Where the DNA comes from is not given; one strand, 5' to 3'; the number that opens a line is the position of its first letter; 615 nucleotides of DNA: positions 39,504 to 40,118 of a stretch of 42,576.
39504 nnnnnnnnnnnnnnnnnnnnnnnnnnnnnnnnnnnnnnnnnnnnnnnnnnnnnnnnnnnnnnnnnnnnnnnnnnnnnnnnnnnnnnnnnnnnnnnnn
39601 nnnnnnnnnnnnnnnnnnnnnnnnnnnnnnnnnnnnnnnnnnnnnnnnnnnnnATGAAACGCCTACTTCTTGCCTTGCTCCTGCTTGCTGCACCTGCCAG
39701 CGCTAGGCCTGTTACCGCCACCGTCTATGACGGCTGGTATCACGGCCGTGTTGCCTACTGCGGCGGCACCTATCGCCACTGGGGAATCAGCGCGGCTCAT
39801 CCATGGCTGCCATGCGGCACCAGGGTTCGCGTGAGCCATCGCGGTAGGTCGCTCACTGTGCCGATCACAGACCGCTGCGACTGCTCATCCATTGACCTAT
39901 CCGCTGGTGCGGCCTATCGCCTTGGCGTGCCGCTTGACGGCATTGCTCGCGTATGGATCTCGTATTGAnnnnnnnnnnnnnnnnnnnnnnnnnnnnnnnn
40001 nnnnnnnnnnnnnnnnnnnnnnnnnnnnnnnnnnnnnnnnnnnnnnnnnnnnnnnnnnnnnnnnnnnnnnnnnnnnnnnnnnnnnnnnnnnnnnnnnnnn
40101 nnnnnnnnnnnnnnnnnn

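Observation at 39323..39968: Early-arm cassette of two tiny membrane ORFs plus a signal-peptide RlpA/DPBB-like protein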

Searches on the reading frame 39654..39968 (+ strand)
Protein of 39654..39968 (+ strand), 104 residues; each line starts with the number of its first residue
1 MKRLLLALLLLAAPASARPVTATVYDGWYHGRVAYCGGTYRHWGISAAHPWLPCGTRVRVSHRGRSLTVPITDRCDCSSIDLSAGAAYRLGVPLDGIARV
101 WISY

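Call 4: search_protein_families(library=pfam, proteins=[window:39654-39968:+], max_evalue=1)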
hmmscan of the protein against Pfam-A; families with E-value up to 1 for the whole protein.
window:39654-39968:+ (104 aa): 2 families
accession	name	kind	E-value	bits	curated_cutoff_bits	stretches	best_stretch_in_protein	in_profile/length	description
PF03330.24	DPBB_1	-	4.3e-16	59.4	28.8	1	22-100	2-81/83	Lytic transglycolase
PF25676.1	T4_Spackle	-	0.15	13.1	27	1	1-23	1-23/96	Bacteriophage T4 Spackle protein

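Call 5: search_protein_families(library=phrogs, proteins=[window:39654-39968:+], max_evalue=1)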
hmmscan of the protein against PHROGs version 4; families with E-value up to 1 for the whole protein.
window:39654-39968:+ (104 aa): 2 families
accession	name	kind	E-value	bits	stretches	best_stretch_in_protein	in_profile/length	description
phrog_7930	-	other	4.7e-10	39.1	1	19-98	289-376/896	lipoprotein precursor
phrog_28106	-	unknown function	3.6e-06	27.6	1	14-104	97-192/290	-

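Call 7: search_dna_similar(query=window:39654-39965:+, collection=phages, mode=protein, max_rows=40, max_evalue=0.001)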
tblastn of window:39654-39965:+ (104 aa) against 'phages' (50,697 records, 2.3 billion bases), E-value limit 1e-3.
Records with a match: 42; places in all: 42; records where one place covers at least 80% of the query: 4.
Best place of each record, by identity: <60% 42.
By first word of the organism name: Synechococcus 23; Sinorhizobium 7; Rhizobium 3; Rhodobacter 2; Acinetobacter 2; Chryseobacterium 2; Ochrobactrum 1; Bacteriophage 1; Pseudoalteromonas 1.
By host as written in the record: Synechococcus sp. CB0101 12; Sinorhizobium meliloti 7; - 5; Synechoccus sp. 2; Synechococcus sp. CBW1002 2; Synechococcus sp. LC16 2; Chryseobacterium indologenes MA9 2; Synechococcus sp. SynWH7803 2; and 8 more.
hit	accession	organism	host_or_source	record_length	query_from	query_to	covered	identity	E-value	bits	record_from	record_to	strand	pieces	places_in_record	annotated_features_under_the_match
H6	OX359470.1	Ochrobactrum phage ORM_20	-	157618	15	103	86%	38.3%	4e-6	49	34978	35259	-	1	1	lipoprotein precursor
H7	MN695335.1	Synechococcus phage B23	Synechoccus sp.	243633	15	102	85%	37.6%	1e-4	45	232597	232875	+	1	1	septum-associated rare lipoprotein A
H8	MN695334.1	Synechococcus phage B3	Synechoccus sp.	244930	15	102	85%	37.6%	1e-4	45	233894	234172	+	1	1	septum-associated rare lipoprotein A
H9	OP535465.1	Synechococcus phage S-CREM1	Synechococcus sp. CB0101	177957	24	100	74%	42.7%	3e-7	52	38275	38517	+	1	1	lipoprotein A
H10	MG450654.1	Synechococcus phage S-CBWM1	Synechococcus sp. CBW1002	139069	27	92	63%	49.3%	1e-5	47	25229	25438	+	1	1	rare lipoprotein A-like protein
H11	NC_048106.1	Synechococcus phage S-CBWM1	Synechococcus sp. CBW1002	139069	27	92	63%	49.3%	1e-5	47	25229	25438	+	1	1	lipoprotein precursor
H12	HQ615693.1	Synechococcus phage S-CRM01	Synechococcus sp. LC16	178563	21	100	77%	40.0%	1e-6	50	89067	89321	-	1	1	RlpA-like lipoprotein precursor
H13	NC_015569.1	Synechococcus phage S-CRM01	Synechococcus sp. LC16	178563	21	100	77%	40.0%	1e-6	50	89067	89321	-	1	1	lipoprotein precursor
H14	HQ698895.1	Synechococcus phage S-CBS4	Synechococcus sp. CB0101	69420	29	103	72%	41.3%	8e-8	54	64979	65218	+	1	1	rare lipoprotein A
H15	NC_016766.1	Synechococcus phage S-CBS4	Synechococcus sp. CB0101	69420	29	103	72%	41.3%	8e-8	54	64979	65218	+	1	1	lipoprotein precursor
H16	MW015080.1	Synechococcus phage S-SRP01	Synechococcus sp. KCZYR4S1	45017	29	103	72%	41.3%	4e-7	52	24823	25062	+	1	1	septal ring lytic transglycosylase RlpA family protein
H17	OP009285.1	Rhodobacter phage RcRudolph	Rhodobacter capsulatus YW1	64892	14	100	84%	35.6%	2e-5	47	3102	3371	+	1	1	lytic transglycosylase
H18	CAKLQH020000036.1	Acinetobacter phage MD-2021a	not known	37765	22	102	78%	37.2%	1e-6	50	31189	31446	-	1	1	rlpA: rare lipoprotein A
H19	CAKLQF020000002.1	Acinetobacter phage MD-2021a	not known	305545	22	102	78%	37.2%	1e-6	50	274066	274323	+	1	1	rlpA: rare lipoprotein A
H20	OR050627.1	Chryseobacterium phage MA9V-1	Chryseobacterium indologenes MA9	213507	21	100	77%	37.6%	7e-6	48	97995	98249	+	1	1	septal ring lytic transglycosylase RlpA family protein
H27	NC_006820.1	Synechococcus phage S-PM2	Synechococcus sp. SynWH7803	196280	29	100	69%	40.3%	9e-7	50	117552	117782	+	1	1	lipoprotein precursor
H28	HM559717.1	Synechococcus phage S-CBP4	Synechococcus sp. CB0101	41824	21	103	80%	34.4%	6e-6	49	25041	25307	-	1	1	rare lipoprotein A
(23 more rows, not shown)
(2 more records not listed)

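Call 8: search_protein_families(library=ncbifam, proteins=[window:39654-39968:+], max_evalue=1)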
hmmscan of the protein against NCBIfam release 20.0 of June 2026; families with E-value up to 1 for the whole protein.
window:39654-39968:+ (104 aa): 6 families
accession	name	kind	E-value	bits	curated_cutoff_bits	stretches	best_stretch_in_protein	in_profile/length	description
TIGR00413.1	rlpA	subfamily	6.3e-09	36.1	82.15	1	22-102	3-88/208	septal ring lytic transglycosylase RlpA family protein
NF041659.1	Papain_Inhib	equivalog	1.5e-05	25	150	1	54-93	82-124/130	cysteine/serine endopeptidase inhibitor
NF007953.1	PRK10672.1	equivalog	4.8e-05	23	201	1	21-92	81-157/362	endolytic peptidoglycan transglycosylase RlpA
NF047735.1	MPL36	exception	0.0017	18.1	430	1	25-102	99-181/305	RlpA family plasminogen-binding lipoprotein MPL36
NF041144.1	expansin_EXLX1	subfamily_domain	0.0017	17.7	100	1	54-100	40-90/194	expansin EXLX1 family cellulose-binding protein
TIGR01304.1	IMP_DH_rel_2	equivalog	0.091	12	342.1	1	36-64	292-320/365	GuaB3 family IMP dehydrogenase-related protein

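Call 12: find_homologous_proteins(query=window:39654-39965:+, max_evalue=0.001)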
Query window:39654-39965:+ (104 aa): 857 proteins with E <= 0.001 among 982 candidates; the best 120 are listed.
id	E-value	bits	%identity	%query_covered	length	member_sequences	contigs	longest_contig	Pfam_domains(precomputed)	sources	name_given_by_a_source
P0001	5.3e-64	231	99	100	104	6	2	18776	PF03330.25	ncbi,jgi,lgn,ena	jgi:rare lipoprotein A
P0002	5.0e-54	199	86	100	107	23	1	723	PF03330.25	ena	-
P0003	2.7e-53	196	93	85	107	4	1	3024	PF03330.25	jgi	jgi:rare lipoprotein A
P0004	4.8e-53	196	86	90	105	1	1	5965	PF03330.25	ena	-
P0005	7.1e-53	195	88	90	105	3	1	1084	PF03330.25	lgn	-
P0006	7.2e-53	195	84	100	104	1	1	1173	PF03330.25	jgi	-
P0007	7.3e-53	195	88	90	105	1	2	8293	PF03330.25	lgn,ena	-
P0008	1.5e-52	194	81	100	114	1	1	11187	PF03330.25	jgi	-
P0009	1.7e-52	194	82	100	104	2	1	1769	PF03330.25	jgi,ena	jgi:rare lipoprotein A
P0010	4.1e-52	193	80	100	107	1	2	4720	PF03330.25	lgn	-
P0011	4.2e-52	193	83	97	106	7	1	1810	PF03330.25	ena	-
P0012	4.6e-52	193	82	100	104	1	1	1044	PF03330.25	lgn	-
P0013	1.4e-51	191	82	100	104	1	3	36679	PF03330.25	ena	-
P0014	1.9e-51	191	80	100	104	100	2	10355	PF03330.25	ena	-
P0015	2.1e-51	190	86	88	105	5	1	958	PF03330.25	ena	-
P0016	2.9e-51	190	81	100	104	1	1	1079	PF03330.25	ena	-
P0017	2.9e-51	190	83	100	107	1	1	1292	PF03330.25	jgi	jgi:rare lipoprotein A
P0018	2.9e-51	190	86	84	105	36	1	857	PF03330.25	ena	-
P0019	3.7e-51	190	83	100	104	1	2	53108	PF03330.25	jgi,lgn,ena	jgi:rare lipoprotein A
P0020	4.3e-51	189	80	100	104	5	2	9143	PF03330.25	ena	-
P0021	5.6e-51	189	79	100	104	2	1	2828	PF03330.25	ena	-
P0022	6.3e-51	189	85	88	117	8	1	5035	PF03330.25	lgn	-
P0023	6.9e-51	189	79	100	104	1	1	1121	PF03330.25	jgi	jgi:rare lipoprotein A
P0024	7.1e-51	189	78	100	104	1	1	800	PF03330.25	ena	-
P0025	7.7e-51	189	81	100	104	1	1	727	PF03330.25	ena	-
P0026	1.0e-50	188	78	100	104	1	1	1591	PF03330.25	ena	-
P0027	1.1e-50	188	84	88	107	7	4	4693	PF03330.25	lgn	-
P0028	1.2e-50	188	85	84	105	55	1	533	PF03330.25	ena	-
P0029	1.3e-50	188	76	100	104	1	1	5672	PF03330.25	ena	-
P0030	1.7e-50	187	86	88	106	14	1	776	PF03330.25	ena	-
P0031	1.7e-50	187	82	97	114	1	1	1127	PF03330.25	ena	-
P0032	2.0e-50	187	84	88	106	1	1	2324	PF03330.25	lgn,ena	-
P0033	2.2e-50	187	84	88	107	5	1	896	PF03330.25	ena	-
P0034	2.3e-50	187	80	100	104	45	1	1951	PF03330.25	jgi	-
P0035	2.6e-50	187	86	88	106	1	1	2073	PF03330.25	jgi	jgi:rare lipoprotein A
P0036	2.8e-50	187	80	100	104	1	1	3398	PF03330.25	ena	-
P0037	2.9e-50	187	79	100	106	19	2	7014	PF03330.25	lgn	-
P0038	3.0e-50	187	85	88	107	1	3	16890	PF03330.25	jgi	-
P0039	3.3e-50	187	81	100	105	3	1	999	PF03330.25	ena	-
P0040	3.7e-50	186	83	92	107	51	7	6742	PF03330.25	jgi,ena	-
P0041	3.9e-50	186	84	88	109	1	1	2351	PF03330.25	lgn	-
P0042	4.9e-50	186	84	88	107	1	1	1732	PF03330.25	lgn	-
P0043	5.2e-50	186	82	88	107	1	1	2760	PF03330.25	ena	-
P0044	5.3e-50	186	79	100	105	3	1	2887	PF03330.25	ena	-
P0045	5.5e-50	186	83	96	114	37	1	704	PF03330.25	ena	-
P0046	5.6e-50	186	78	100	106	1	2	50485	PF03330.25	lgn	-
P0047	6.3e-50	186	77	100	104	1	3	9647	PF03330.25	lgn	-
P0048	6.8e-50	186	79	100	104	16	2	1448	PF03330.25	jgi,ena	jgi:rare lipoprotein A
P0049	8.4e-50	185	78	100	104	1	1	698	PF03330.25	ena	-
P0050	8.9e-50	185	83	84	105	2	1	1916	PF03330.25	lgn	-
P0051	9.6e-50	185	80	100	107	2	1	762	PF03330.25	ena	-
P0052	1.0e-49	185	77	100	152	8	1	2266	PF03330.25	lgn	-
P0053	1.0e-49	185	82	88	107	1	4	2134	PF03330.25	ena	-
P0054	1.1e-49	185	78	100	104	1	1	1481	PF03330.25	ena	-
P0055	1.1e-49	185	76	100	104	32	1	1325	PF03330.25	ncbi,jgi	jgi:rare lipoprotein A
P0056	1.1e-49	185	77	100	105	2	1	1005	PF03330.25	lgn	-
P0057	1.2e-49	185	78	100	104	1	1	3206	PF03330.25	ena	-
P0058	1.4e-49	184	79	100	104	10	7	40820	PF03330.25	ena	-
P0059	1.6e-49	184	78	100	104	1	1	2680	PF03330.25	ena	-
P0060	1.7e-49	184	78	100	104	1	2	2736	PF03330.25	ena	-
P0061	1.7e-49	184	83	88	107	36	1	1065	PF03330.25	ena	-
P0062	1.7e-49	184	76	100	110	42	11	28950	PF03330.25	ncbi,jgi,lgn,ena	ncbi:MAG: hypothetical protein RLZZ124_12 [Cyanobacteriota bacterium]|jgi:rare lipoprotein A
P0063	1.7e-49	184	85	88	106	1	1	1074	PF03330.25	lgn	-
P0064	1.8e-49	184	80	100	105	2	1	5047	PF03330.25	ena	-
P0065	1.8e-49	184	81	99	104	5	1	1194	PF03330.25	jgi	-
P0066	1.9e-49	184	85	84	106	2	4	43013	PF03330.25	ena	-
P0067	2.0e-49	184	80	100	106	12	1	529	PF03330.25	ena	-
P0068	2.1e-49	184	76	100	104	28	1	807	PF03330.25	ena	-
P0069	2.2e-49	184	80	88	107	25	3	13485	PF03330.25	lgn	-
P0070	2.3e-49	184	78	100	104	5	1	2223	PF03330.25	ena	-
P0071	2.5e-49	184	83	84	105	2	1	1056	PF03330.25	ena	-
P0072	2.7e-49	184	77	100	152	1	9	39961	PF03330.25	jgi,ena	jgi:rare lipoprotein A (peptidoglycan hydrolase)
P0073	2.7e-49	184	83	84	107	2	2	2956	PF03330.25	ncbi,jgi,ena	jgi:rare lipoprotein A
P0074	2.7e-49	184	79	100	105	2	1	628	PF03330.25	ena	-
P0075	2.9e-49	183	79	100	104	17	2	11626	PF03330.25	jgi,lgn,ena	-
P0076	3.0e-49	183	80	100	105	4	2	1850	PF03330.25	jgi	-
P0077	3.1e-49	183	78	100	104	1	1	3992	PF03330.25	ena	-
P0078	3.4e-49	183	87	87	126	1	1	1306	PF03330.25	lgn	-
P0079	3.5e-49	183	84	86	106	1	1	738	PF03330.25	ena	-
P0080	4.0e-49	183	76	100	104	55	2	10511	PF03330.25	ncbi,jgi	jgi:rare lipoprotein A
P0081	4.3e-49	183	77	100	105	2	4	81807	PF03330.25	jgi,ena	jgi:rare lipoprotein A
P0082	4.5e-49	183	77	100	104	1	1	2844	PF03330.25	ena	-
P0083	4.6e-49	183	75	100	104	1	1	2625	PF03330.25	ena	-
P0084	4.8e-49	183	81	100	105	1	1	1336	PF03330.25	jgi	jgi:rare lipoprotein A (peptidoglycan hydrolase)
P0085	5.1e-49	183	76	100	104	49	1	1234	PF03330.25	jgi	jgi:rare lipoprotein A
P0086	5.2e-49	183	83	86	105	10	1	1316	PF03330.25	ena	-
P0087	6.0e-49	182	77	100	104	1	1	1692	PF03330.25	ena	-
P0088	6.0e-49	182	80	97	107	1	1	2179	PF03330.25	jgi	jgi:rare lipoprotein A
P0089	6.1e-49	182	77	100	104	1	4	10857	PF03330.25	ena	-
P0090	6.7e-49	182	74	100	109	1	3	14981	PF03330.25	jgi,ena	jgi:rare lipoprotein A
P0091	7.0e-49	182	78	96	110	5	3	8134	PF03330.25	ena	-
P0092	7.4e-49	182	76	100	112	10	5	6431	PF03330.25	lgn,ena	-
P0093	7.9e-49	182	79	100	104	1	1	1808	PF03330.25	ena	-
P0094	8.3e-49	182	79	88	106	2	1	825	PF03330.25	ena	-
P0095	8.7e-49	182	81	88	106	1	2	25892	PF03330.25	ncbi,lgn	-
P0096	8.7e-49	182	79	100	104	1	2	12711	PF03330.25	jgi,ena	jgi:rare lipoprotein A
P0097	8.9e-49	182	82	84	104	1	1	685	PF03330.25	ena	-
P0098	8.9e-49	182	75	100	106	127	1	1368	PF03330.25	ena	-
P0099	9.0e-49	182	76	100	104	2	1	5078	PF03330.25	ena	-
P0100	9.8e-49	182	75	100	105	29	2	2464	PF03330.25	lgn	-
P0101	1.1e-48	182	80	88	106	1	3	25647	PF03330.25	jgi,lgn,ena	-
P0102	1.1e-48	182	79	88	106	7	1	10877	PF03330.25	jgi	jgi:rare lipoprotein A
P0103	1.1e-48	182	75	100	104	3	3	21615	PF03330.25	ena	-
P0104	1.1e-48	182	80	100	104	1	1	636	PF03330.25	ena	-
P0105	1.1e-48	182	80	89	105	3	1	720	PF03330.25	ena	-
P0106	1.3e-48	181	79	100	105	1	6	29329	PF03330.25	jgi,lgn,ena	jgi:rare lipoprotein A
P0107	1.3e-48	181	79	88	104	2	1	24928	PF03330.25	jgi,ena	-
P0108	1.4e-48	181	79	100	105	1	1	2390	PF03330.25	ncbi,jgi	jgi:rare lipoprotein A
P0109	1.4e-48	181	84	82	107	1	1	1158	PF03330.25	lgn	-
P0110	1.4e-48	181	78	99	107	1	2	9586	PF03330.25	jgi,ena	jgi:rare lipoprotein A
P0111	1.5e-48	181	83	84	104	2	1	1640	PF03330.25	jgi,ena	-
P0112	1.5e-48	181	83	84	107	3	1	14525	PF03330.25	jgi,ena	jgi:rare lipoprotein A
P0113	1.6e-48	181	76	100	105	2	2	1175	PF03330.25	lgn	-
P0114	1.7e-48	181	78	90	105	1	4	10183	PF03330.25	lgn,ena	-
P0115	1.8e-48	181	82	84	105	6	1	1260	PF03330.25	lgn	-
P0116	1.8e-48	181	83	88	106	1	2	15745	PF03330.25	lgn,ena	-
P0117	1.9e-48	181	81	100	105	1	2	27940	PF03330.25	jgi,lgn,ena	-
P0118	1.9e-48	181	79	100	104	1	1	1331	PF03330.25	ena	-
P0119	2.0e-48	181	75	99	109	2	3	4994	PF03330.25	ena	-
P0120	2.1e-48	181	78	100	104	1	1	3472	PF03330.25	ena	-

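Call 13: find_related_loci(query=window:39654-39965:+, collection=viral_contigs, flank=4000)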
Query window:39654-39965:+ (104 aa) in viral_contigs; peptide patterns used: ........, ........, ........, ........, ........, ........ (x = any residue, [..] = any of these).
402 stretches matched a pattern; 247 encode a relative of the query (tblastn E <= 1e-3); the best 80 are kept; 80 distinct loci.
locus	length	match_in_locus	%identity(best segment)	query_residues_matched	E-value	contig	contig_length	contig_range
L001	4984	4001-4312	99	1-104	3e-64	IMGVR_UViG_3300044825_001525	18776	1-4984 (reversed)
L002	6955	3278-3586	87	3-104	1e-55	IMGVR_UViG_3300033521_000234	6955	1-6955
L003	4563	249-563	76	1-104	2e-52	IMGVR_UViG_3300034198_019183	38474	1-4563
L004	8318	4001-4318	78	1-104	2e-52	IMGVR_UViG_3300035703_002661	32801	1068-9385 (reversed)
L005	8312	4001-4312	78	1-104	2e-52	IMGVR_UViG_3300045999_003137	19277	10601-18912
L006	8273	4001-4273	91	14-104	6e-52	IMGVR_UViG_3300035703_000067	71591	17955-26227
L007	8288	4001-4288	83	9-104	7e-52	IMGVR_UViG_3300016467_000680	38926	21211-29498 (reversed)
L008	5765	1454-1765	78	1-104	8e-52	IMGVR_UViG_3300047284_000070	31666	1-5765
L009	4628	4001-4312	77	1-104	8e-52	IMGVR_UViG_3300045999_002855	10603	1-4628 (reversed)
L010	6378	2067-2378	77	1-104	8e-52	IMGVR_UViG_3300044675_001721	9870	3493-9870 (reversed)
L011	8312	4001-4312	77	1-104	8e-52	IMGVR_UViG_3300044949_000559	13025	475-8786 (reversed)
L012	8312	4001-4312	77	1-104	1e-51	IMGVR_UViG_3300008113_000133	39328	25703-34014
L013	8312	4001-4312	77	1-104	2e-51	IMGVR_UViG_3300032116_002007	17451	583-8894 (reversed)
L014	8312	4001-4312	78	1-104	1e-51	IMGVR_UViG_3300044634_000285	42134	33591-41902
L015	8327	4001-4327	79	1-104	2e-51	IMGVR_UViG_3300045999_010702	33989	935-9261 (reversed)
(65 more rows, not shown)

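Call 17: find_related_loci(query=window:39654-39965:+, collection=genome_contigs, flank=5000)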
Query window:39654-39965:+ (104 aa) in genome_contigs; peptide patterns used: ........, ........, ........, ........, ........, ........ (x = any residue, [..] = any of these).
600 stretches matched a pattern (row limit reached: there are more); 5 encode a relative of the query (tblastn E <= 1e-3); 5 distinct loci.
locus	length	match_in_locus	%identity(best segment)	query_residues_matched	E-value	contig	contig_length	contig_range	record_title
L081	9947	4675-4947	74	14-104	3e-42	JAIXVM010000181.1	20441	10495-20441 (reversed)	MAG: Hyphomonadaceae bacterium isolate D1_MAG_00065 pond_D1_MAG_00065_000000000170, whole genome shotgun sequence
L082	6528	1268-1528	40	22-103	2e-14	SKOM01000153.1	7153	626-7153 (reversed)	MAG: Candidatus Competibacteraceae bacterium isolate CSSed162cmA_329 CSSed16-2cmA-47008, whole genome shotgun sequence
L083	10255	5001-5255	40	21-100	3e-13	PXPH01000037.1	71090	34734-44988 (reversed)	MAG: Actinobacteria bacterium QS_8_72_14 qs_8_scaffold_308, whole genome shotgun sequence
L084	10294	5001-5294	41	8-103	4e-12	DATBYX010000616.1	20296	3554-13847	MAG TPA_asm: Xanthobacteraceae bacterium isolate SMAG_U7604 k141_1511859, whole genome shotgun sequence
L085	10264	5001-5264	33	22-104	3e-7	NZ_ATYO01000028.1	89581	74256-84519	Mesorhizobium sp. WSM3224 YU3DRAFT_scaffold_25.26_C, whole genome shotgun sequence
